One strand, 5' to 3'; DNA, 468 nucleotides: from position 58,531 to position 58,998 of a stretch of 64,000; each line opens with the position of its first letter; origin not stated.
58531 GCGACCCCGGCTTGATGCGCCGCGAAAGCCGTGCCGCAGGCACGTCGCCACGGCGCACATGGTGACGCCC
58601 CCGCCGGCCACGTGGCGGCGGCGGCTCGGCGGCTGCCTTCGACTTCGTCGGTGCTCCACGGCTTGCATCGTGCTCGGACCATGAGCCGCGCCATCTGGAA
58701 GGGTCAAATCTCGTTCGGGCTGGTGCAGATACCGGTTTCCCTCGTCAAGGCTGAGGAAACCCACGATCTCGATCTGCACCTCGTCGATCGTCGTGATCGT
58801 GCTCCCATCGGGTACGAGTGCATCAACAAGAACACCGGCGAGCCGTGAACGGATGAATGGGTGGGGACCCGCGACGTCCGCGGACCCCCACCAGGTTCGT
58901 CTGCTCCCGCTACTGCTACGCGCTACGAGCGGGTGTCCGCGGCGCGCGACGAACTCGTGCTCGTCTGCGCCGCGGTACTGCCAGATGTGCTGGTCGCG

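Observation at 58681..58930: Low-GC Ku N-terminal remnant overrun by a convergent BON-domain gene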

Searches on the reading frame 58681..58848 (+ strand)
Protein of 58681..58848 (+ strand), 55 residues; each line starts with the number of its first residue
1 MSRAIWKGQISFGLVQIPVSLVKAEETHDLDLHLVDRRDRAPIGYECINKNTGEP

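Call 3: search_protein_families(library=pfam, proteins=[window:58681-58848:+], max_evalue=0.1)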
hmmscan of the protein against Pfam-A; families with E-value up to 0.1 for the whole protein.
window:58681-58848:+ (55 aa): 1 family
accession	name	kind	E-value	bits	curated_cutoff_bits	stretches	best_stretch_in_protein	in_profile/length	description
PF02735.22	Ku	-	5.8e-05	23.5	25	1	11-54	1-46/190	Ku70/Ku80 beta-barrel domain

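Call 7: find_homologous_proteins(query=window:58681-58845:+, max_evalue=0.001)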
Query seq(55 aa) (55 aa): 1 proteins with E <= 0.001 among 1 candidates.
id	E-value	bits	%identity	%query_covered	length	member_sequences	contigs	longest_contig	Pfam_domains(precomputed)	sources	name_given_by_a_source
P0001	1.2e-29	118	100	100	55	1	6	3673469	-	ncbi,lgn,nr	ncbi:MAG: hypothetical protein IPH07_33710 [Deltaproteobacteria bacterium]|nr:hypothetical protein [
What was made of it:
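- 58681..58848 (+): Ku N-terminal remnant: 55 codons plus TGA. Ku homology covers codons 1-55 (58681-58845) and corresponds to Ku_bact profile positions 1-52 of 259. NCBI annotates it as hypothetical protein IPH07_33710 (call 7).
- Only one 90%-identity cluster with a single member sequence exists among 5.8 billion clusters (call 7). The source is a metagenome-assembled genome (call 7).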

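Call 8: find_encoding_contigs(protein=P0001, flank=10000, max_places=10)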
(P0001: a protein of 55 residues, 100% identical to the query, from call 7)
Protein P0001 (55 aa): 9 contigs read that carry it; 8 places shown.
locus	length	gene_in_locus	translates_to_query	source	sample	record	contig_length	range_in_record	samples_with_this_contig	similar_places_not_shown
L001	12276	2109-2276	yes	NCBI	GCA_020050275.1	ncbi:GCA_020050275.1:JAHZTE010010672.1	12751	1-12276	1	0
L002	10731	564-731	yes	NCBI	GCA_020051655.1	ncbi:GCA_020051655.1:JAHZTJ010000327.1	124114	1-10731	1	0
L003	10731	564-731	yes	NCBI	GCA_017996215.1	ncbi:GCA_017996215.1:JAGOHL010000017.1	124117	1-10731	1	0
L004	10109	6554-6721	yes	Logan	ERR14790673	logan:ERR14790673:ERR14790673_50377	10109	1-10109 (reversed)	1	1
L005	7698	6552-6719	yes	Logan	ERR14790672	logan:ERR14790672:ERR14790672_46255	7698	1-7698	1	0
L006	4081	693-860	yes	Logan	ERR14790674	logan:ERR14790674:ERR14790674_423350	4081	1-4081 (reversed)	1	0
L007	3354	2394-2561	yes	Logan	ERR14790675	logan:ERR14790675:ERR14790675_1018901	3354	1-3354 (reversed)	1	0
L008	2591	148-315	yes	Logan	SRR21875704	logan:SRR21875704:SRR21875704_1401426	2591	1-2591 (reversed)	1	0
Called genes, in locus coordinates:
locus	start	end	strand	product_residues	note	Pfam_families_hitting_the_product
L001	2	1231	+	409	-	?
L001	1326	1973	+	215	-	PF19648:DUF6151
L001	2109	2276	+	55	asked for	-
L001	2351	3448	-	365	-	PF04972:BON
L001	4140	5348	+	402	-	PF01408:GFO_IDH_MocA, PF02894:GFO_IDH_MocA_C, PF22725:GFO_IDH_MocA_C3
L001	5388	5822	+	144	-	-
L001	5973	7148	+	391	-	PF00989:PAS, PF08448:PAS_4, PF13188:PAS_8 (weak), PF13426:PAS_9, PF00512:HisKA, PF02518:HATPase_c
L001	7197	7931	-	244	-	-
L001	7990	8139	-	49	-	-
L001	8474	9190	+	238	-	-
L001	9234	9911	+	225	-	PF10056:DUF2293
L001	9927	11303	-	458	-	-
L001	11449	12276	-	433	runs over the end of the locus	?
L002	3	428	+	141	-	PF19648:DUF6151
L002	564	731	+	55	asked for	-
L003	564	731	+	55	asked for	-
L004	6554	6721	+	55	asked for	-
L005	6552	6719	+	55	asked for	-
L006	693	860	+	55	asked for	-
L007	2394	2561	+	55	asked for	-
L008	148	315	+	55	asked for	-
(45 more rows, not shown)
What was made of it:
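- The ORF is intact from ATG to TGA, and gene callers called it in all eight assemblies (call 8).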

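Call 17: search_protein_representatives(protein=window:58681-58845:+)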
Query: 55 residues. Proteins with E-value up to 0.001 (for the whole library): 1426; up to 1e-10: 82; up to 1e-30: 0. The best 150 are listed.
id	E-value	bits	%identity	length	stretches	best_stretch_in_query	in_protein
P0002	9.6e-22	91.4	82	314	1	1-55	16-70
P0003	6.2e-19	82.6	85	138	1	1-47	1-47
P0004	2.8e-15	71.2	71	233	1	3-54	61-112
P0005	3.1e-14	67.9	66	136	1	2-54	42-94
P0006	4.3e-14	67.5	67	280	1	3-53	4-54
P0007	2.3e-13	65.2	64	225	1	2-54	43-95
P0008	2.7e-13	65.0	61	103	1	1-54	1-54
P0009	2.9e-13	64.9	60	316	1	2-54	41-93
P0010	3.6e-13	64.6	56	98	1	1-54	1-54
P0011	4.2e-13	64.4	63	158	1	1-54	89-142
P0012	4.5e-13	64.3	63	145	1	1-54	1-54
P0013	4.5e-13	64.3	61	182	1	1-54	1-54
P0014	4.6e-13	64.2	66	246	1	2-54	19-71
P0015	8.4e-13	63.4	63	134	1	1-54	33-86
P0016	1.3e-12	62.8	53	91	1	1-53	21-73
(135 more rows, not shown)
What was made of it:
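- Checked: A phmmer search of 1.84 billion representatives found 1426 hits, the best at 82-85% identity (call 17).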

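Call 19: find_related_loci(query=P0002, collection=genome_contigs, flank=10000)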
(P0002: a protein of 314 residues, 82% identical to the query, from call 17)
Query P0002 (314 aa) in genome_contigs; peptide patterns used: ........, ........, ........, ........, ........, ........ (x = any residue, [..] = any of these).
116 stretches matched a pattern; 15 encode a relative of the query (tblastn E <= 1e-3); 15 distinct loci.
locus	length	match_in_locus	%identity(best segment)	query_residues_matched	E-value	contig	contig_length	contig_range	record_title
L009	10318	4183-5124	69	10-314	2e-144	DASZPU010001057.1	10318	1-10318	MAG TPA_asm: Nannocystaceae bacterium isolate SMAG_U5979 k141_227808, whole genome shotgun sequence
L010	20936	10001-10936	73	14-314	1e-143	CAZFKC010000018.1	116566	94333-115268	MAG TPA_asm: uncultured Nannocystaceae bacterium isolate binchicken_co199_105 genome assembly, contig: NODE_222_length_1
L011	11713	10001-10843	43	15-301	2e-69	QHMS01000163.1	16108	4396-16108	MAG: Verrucomicrobia bacterium isolate AV94 14_0929_05_20cm_scaffold_8970_e_881_curated, whole genome shotgun sequence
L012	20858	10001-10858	41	8-291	1e-67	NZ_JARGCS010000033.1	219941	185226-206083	Pseudomonas entomophila strain WZ006 contig:33, whole genome shotgun sequence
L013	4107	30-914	40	14-309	6e-66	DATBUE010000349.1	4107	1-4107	MAG TPA_asm: Noviherbaspirillum sp. isolate SMAG_U7475 k141_181671, whole genome shotgun sequence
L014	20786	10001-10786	43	14-274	2e-65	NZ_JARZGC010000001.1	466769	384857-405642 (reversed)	Pseudomonas fluorescens strain WCS317 NODE_1_length_466769_cov_23.741343, whole genome shotgun sequence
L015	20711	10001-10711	43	14-254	2e-61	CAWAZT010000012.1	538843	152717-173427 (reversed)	MAG: uncultured Acidobacteriota bacterium isolate MFD03975.bin.2.149 genome assembly, contig: contig_27005, whole genome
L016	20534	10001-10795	43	15-275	1e-63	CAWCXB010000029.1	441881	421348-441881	MAG: uncultured Verrucomicrobiae bacterium isolate MFD03250.bin.2.66 genome assembly, contig: contig_4644, whole genome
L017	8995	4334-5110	35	11-276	5e-44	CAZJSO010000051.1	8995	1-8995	MAG TPA_asm: uncultured Dehalococcoidia bacterium isolate binchicken_co349_18 genome assembly, contig: NODE_2875_length_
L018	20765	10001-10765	34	15-276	6e-41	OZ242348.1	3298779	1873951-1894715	MAG: Dehalococcoidia bacterium isolate 357cf40b-4ce6-42dd-ae1b-d69ff5967523 genome assembly, chromosome: 1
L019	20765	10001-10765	34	15-276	1e-40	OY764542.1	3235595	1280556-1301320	MAG: Dehalococcoidia bacterium isolate 6a5b5718-e0ca-4583-9154-875545b380e3 genome assembly, chromosome: 1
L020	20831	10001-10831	31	18-303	3e-40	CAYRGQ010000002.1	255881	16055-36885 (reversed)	MAG TPA_asm: uncultured Sphingobacteriaceae bacterium isolate SRP268622_co1_546 genome assembly, contig: NODE_23_length_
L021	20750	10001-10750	34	16-274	4e-40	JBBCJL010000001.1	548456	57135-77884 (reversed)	MAG: Edaphocola sp. isolate MAG_CPA_31 P10A_000000108416, whole genome shotgun sequence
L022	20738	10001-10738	34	14-254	1e-40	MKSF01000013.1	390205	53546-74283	MAG: Bacteroidetes bacterium 47-18 scnpilot_p_inoc_scaffold_32, whole genome shotgun sequence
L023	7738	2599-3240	31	9-291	1e-29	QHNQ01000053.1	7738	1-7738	MAG: Verrucomicrobia bacterium isolate AV72 14_0929_09_40cm_scaffold_14752_curated, whole genome shotgun sequence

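Call 25: find_homologous_proteins(query=L010:10007-10936:+, max_evalue=1e-40)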
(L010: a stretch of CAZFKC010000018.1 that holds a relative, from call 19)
Query L010:10007-10936:+ (310 aa): 5421 proteins with E <= 1e-40 among 8000 candidates; the best 120 are listed.
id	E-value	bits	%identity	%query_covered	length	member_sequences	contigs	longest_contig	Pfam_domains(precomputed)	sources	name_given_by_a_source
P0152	4.0e-150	517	78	100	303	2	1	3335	PF02735.23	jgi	jgi:DNA end-binding protein Ku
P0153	7.3e-149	513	77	100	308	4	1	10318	PF02735.23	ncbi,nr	ncbi:MAG TPA: Ku protein [Nannocystaceae bacterium]|nr:Ku protein [Nannocystaceae bacterium]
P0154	5.2e-147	507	76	100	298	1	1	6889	PF02735.23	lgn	-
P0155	6.1e-137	474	77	90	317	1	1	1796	PF02735.23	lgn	-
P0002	1.8e-135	469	75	92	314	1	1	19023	PF02735.23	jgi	jgi:DNA end-binding protein Ku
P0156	5.0e-130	451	75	86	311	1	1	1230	PF02735.23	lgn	-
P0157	1.1e-129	450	69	100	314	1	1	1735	PF02735.23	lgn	-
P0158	3.2e-126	439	75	84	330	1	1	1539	PF02735.23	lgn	-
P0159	1.3e-125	437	67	100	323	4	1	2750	PF02735.23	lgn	-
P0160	2.7e-123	429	68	93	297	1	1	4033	PF02735.23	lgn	-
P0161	1.3e-121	424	70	92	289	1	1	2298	PF02735.23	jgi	jgi:DNA end-binding protein Ku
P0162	4.2e-121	422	66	100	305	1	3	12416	PF02735.23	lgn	-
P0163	2.7e-120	419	73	84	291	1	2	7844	PF02735.23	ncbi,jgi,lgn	jgi:DNA end-binding protein Ku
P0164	1.3e-119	417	69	89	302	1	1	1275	PF02735.23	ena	-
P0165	2.8e-119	416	69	91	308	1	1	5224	PF02735.23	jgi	jgi:DNA end-binding protein Ku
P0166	4.4e-117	409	67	90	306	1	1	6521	PF02735.23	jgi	-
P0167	4.9e-116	405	70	84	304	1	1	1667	PF02735.23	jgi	jgi:DNA end-binding protein Ku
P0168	8.1e-116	405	63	100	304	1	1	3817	PF02735.23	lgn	-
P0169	2.4e-115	403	70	84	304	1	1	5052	PF02735.23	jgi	jgi:DNA end-binding protein Ku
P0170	5.3e-115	402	70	84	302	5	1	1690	PF02735.23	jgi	jgi:DNA end-binding protein Ku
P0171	1.3e-114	401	64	96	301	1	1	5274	PF02735.23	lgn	-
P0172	2.5e-114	400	64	100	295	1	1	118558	PF02735.23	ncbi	-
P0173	4.1e-114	399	63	98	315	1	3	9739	PF02735.23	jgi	-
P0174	1.2e-113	397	64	93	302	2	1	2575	PF02735.23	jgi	jgi:DNA end-binding protein Ku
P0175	5.5e-105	369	60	93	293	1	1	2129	PF02735.23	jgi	jgi:DNA end-binding protein Ku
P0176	3.4e-104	366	60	100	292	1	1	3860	PF02735.23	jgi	jgi:DNA end-binding protein Ku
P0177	2.6e-96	341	85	58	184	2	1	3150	PF02735.23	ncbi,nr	ncbi:MAG: Ku protein, partial [Deltaproteobacteria bacterium]|nr:Ku protein [Nannocystaceae bacteriu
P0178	1.7e-86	308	54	96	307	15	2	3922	PF02735.23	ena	-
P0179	2.1e-86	308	54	92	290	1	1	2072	PF02735.23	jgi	jgi:DNA end-binding protein Ku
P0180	3.6e-85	304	54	89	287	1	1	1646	PF02735.23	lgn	-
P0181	2.9e-84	301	55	83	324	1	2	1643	PF02735.23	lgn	-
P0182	3.1e-84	301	52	96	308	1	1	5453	PF02735.23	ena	-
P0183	5.2e-84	300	50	97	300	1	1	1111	PF02735.23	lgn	-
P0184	1.5e-83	299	52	92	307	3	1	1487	PF02735.23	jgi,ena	-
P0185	2.2e-83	298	53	89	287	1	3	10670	PF02735.23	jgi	jgi:DNA end-binding protein Ku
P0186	2.3e-83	298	49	100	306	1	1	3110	PF02735.23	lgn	-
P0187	2.7e-83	298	53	100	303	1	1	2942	PF02735.23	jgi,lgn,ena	-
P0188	2.5e-82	295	50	100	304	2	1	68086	PF02735.23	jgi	jgi:DNA end-binding protein Ku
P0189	4.0e-82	294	51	100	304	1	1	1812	PF02735.23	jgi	jgi:DNA end-binding protein Ku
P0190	4.4e-82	294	51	97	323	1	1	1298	PF02735.23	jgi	jgi:DNA end-binding protein Ku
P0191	5.2e-82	294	50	86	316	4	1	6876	PF02735.23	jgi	jgi:DNA end-binding protein Ku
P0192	5.2e-82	294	50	100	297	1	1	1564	PF02735.23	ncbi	-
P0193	5.8e-82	293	52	92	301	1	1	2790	PF02735.23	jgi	jgi:DNA end-binding protein Ku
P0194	6.0e-82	293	53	95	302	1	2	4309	PF02735.23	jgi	jgi:DNA end-binding protein Ku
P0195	8.5e-82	293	52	85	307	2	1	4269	PF02735.23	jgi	jgi:DNA end-binding protein Ku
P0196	8.9e-82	293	52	93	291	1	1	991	PF02735.23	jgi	jgi:DNA end-binding protein Ku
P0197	8.9e-82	293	51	87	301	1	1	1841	PF02735.23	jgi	jgi:DNA end-binding protein Ku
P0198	9.2e-82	293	51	84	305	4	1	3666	PF02735.23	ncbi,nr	ncbi:MAG TPA: Ku protein [Thermoanaerobaculia bacterium]|nr:Ku protein [Thermoanaerobaculia bacteriu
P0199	1.5e-81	292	53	84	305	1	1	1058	PF02735.23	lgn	-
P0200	2.7e-81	291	52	88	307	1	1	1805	PF02735.23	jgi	jgi:DNA end-binding protein Ku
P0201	3.0e-81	291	52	92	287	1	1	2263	PF02735.23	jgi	jgi:DNA end-binding protein Ku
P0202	3.1e-81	291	51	95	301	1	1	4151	PF02735.23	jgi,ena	-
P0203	3.7e-81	291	48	94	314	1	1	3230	PF02735.23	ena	-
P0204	4.7e-81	290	53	89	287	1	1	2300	PF02735.23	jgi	jgi:DNA end-binding protein Ku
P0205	5.2e-81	290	55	84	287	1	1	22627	PF02735.23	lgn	-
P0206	5.6e-81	290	52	88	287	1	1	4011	PF02735.23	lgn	-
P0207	9.1e-81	290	53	95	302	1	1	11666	PF02735.23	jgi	jgi:DNA end-binding protein Ku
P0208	1.2e-80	289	51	95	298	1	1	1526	PF02735.23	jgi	jgi:DNA end-binding protein Ku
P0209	1.5e-80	289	54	84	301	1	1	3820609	PF02735.23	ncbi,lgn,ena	-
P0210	1.7e-80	289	50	100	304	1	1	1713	PF02735.23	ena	-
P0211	1.9e-80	288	53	84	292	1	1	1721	PF02735.23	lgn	-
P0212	2.3e-80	288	49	100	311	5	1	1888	PF02735.23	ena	-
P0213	2.6e-80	288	53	92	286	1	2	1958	PF02735.23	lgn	-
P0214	2.7e-80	288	48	100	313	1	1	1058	PF02735.23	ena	-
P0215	2.7e-80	288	53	86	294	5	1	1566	PF02735.23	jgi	jgi:DNA end-binding protein Ku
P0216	5.3e-80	287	52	83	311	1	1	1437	PF02735.23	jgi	jgi:DNA end-binding protein Ku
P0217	5.3e-80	287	51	92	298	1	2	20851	PF02735.23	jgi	jgi:DNA end-binding protein Ku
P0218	6.2e-80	287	50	96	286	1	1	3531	PF02735.23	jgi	jgi:DNA end-binding protein Ku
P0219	7.1e-80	287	52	94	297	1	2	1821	PF02735.23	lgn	-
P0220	7.7e-80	286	50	90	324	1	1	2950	PF02735.23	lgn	-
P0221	7.8e-80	286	56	84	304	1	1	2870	PF02735.23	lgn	-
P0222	8.3e-80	286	50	94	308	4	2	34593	PF02735.23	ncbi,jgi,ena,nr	ncbi:MAG TPA: Ku protein [Polyangiaceae bacterium]|jgi:DNA end-binding protein Ku|nr:Ku protein [Pol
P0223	9.5e-80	286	51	96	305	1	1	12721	PF02735.23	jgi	jgi:DNA end-binding protein Ku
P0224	9.5e-80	286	48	92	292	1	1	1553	PF02735.23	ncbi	-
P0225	1.0e-79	286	53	84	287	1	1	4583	PF02735.23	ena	-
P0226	1.0e-79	286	51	84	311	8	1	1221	PF02735.23,PF07382.17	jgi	jgi:DNA end-binding protein Ku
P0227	1.1e-79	286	51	96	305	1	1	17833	PF02735.23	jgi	jgi:DNA end-binding protein Ku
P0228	1.1e-79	286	52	92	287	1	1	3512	PF02735.23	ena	-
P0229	1.2e-79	286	49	88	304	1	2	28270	PF02735.23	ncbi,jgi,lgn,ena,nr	ncbi:MAG TPA: Ku protein [Thermoanaerobaculia bacterium]|nr:Ku protein [Thermoanaerobaculia bacteriu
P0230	1.2e-79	286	41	71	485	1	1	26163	PF02735.23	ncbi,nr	ncbi:MAG TPA: Ku protein [Mycobacteriales bacterium]|nr:Ku protein [Mycobacteriales bacterium]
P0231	1.2e-79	286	53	84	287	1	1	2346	PF02735.23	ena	-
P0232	1.3e-79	286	48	94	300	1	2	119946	PF02735.23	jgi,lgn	jgi:DNA end-binding protein Ku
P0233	1.4e-79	286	57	83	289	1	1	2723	PF02735.23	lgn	-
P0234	1.6e-79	285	54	87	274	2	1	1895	PF02735.23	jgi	jgi:DNA end-binding protein Ku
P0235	1.7e-79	285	53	87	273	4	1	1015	PF02735.23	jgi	jgi:DNA end-binding protein Ku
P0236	1.9e-79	285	55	83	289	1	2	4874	PF02735.23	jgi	jgi:DNA end-binding protein Ku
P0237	2.0e-79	285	53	86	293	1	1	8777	PF02735.23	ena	-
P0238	3.3e-79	284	54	92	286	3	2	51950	PF02735.23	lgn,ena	-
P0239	3.8e-79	284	52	93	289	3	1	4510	PF02735.23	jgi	jgi:DNA end-binding protein Ku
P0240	4.2e-79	284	51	92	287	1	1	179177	PF02735.23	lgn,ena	-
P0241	4.6e-79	284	49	97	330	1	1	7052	PF02735.23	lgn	-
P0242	4.6e-79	284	51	93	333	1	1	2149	PF02735.23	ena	-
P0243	4.8e-79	284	50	93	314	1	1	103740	PF02735.23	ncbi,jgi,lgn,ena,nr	ncbi:MAG TPA: Ku protein [Candidatus Binatia bacterium]|nr:Ku protein [Candidatus Binatia bacterium]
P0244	5.1e-79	284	53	84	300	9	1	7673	PF02735.23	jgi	jgi:DNA end-binding protein Ku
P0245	5.5e-79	284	53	83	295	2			PF02735.23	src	-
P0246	6.3e-79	284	50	92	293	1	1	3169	PF02735.23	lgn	-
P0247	7.5e-79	283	52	91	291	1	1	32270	PF02735.23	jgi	jgi:DNA end-binding protein Ku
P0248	8.2e-79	283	51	95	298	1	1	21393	PF02735.23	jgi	jgi:DNA end-binding protein Ku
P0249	8.8e-79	283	53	83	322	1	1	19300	PF02735.23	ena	-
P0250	9.2e-79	283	50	95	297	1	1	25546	PF02735.23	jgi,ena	-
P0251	1.0e-78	283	50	92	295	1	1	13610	PF02735.23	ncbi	-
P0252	1.2e-78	283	47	96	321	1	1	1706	PF02735.23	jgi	jgi:DNA end-binding protein Ku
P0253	1.4e-78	282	49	97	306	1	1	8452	PF02735.23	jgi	-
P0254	1.5e-78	282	52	93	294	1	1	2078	PF02735.23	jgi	jgi:DNA end-binding protein Ku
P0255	1.8e-78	282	54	83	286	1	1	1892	PF02735.23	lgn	-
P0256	1.8e-78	282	47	100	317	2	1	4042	PF02735.23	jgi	jgi:DNA end-binding protein Ku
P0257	1.9e-78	282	48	100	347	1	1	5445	PF02735.23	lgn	-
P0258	1.9e-78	282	51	84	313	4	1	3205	PF02735.23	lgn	-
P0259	2.1e-78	282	49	98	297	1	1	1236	PF02735.23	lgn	-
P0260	2.1e-78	282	50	100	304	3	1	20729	PF02735.23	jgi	jgi:DNA end-binding protein Ku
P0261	2.4e-78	282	53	87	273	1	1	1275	PF02735.23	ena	-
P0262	2.7e-78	281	50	100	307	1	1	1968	PF02735.23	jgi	-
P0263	2.8e-78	281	49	93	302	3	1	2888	PF02735.23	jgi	jgi:DNA end-binding protein Ku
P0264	3.9e-78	281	48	94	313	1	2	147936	PF02735.23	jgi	-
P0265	3.9e-78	281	53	83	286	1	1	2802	PF02735.23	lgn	-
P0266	4.0e-78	281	54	85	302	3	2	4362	PF02735.23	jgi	jgi:DNA end-binding protein Ku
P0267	4.3e-78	281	49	86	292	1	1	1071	PF02735.23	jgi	jgi:DNA end-binding protein Ku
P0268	5.0e-78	281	48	88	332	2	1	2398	PF02735.23,PF07382.17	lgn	-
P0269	5.3e-78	280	49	97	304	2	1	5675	PF02735.23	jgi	-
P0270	5.5e-78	280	49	83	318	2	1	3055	PF02735.23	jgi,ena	-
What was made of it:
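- On Bacterial NHEJ locus (ku-ligD): None of the 120 best Ku homologues listed lies on the 3.67-Mb source contig, but 5421 proteins passed the threshold (call 25).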

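Call 27: find_encoding_contigs(protein=P0002, flank=10000, max_places=3)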
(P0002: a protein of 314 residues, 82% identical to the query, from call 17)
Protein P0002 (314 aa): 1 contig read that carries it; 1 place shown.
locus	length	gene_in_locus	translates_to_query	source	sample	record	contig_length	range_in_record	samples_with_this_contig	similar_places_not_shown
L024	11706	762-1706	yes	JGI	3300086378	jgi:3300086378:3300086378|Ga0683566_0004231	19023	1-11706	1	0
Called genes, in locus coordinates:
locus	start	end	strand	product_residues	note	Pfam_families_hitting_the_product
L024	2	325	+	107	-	?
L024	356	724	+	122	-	PF00072:Response_reg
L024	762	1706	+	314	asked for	PF02735:Ku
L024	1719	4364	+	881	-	PF13298:LigD_N, PF01068:DNA_ligase_A_M, PF04679:DNA_ligase_A_C, PF21686:LigD_Prim-Pol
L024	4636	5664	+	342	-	PF00072:Response_reg, PF00990:GGDEF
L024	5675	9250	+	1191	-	PF00989:PAS, PF13426:PAS_9, PF00989:PAS, PF13426:PAS_9, PF00989:PAS, PF13426:PAS_9, PF00989:PAS, PF08448:PAS_4, +7 more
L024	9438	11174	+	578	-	PF02518:HATPase_c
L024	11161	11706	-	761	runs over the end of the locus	PF00072:Response_reg, PF13188:PAS_8 (faint), PF08447:PAS_3 (faint), PF00989:PAS, PF08448:PAS_4, PF13426:PAS_9, PF02518:HATPase_c, PF00072:Response_reg, +1 more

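Call 28: find_encoding_contigs(protein=P0172, flank=10000, max_places=3)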
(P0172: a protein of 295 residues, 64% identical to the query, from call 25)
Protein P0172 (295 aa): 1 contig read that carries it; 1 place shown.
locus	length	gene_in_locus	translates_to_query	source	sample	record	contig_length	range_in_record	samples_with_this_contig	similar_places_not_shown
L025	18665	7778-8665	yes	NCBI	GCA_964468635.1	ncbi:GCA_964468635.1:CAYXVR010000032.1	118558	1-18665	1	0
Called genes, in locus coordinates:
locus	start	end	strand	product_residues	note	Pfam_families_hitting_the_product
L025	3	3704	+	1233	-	?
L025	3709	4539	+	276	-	PF03705:CheR_N, PF01739:CheR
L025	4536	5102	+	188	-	PF01339:CheB_methylest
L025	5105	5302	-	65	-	-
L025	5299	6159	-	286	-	PF27846:tSAM_targ_Cxxx_rpt (faint)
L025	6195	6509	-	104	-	-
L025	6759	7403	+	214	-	-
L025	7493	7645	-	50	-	PF11752:DUF3309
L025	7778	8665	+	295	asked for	PF02735:Ku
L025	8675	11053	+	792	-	PF13298:LigD_N, PF01068:DNA_ligase_A_M, PF09414:RNA_ligase (faint), PF04679:DNA_ligase_A_C, PF01896:DNA_primase_S (faint), PF21686:LigD_Prim-Pol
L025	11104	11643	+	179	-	PF00857:Isochorismatase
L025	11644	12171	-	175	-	PF04972:BON (weak)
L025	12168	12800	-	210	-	PF09335:VTT_dom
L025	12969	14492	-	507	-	PF23198:PDE8A_N (faint), PF00512:HisKA, PF02518:HATPase_c, PF00072:Response_reg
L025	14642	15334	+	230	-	PF04972:BON (weak)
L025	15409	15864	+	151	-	PF09537:DUF2383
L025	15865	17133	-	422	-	PF04542:Sigma70_r2, PF04539:Sigma70_r3, PF04545:Sigma70_r4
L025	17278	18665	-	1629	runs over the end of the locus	PF27051:TamB_N (faint), PF04357:TamB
